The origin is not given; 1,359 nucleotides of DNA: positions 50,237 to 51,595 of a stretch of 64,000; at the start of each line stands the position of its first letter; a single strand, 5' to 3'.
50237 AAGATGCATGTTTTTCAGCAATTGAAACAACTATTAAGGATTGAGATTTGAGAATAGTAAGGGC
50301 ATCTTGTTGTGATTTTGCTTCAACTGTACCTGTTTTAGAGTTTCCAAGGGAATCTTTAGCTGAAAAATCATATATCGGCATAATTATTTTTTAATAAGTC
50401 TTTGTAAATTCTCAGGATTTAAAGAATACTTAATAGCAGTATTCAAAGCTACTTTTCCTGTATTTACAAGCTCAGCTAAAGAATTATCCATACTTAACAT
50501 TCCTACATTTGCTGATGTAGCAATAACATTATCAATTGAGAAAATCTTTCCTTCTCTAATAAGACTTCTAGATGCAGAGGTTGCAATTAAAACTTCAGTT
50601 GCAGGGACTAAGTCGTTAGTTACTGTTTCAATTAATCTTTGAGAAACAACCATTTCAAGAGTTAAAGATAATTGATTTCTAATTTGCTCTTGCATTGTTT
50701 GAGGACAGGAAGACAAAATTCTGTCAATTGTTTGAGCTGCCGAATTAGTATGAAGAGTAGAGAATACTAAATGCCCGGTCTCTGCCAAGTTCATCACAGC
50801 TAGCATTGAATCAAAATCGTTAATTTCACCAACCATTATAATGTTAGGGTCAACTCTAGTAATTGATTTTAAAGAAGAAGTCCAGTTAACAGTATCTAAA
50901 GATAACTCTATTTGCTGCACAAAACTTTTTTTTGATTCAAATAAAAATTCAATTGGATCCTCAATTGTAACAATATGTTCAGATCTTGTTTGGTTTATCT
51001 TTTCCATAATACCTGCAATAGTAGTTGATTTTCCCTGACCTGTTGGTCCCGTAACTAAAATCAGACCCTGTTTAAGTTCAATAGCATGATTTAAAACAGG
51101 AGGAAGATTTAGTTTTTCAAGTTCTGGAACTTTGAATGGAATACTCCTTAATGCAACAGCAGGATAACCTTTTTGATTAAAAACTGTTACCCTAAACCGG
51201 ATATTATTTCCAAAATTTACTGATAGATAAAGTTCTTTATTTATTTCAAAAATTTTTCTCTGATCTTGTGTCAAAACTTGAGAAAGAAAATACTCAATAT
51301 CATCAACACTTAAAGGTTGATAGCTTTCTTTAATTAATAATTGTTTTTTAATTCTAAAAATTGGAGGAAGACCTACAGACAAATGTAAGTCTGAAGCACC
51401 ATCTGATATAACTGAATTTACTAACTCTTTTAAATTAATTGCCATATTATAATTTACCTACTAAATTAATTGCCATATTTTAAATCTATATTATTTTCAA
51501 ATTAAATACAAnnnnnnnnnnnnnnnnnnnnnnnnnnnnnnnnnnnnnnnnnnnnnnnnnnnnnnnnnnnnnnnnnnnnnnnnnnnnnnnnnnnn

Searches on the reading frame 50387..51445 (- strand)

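Call 73: search_protein_families(library=pfam, proteins=[window:50387-51445:-], max_evalue=0.00001)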
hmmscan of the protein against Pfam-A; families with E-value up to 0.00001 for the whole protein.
window:50387-51445:- (353 aa): 1 family
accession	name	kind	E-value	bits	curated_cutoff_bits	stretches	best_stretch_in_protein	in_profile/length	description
PF00437.27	T2SSE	-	5.7e-41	140.8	24.9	1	5-276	12-282/370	Type II/IV secretion system protein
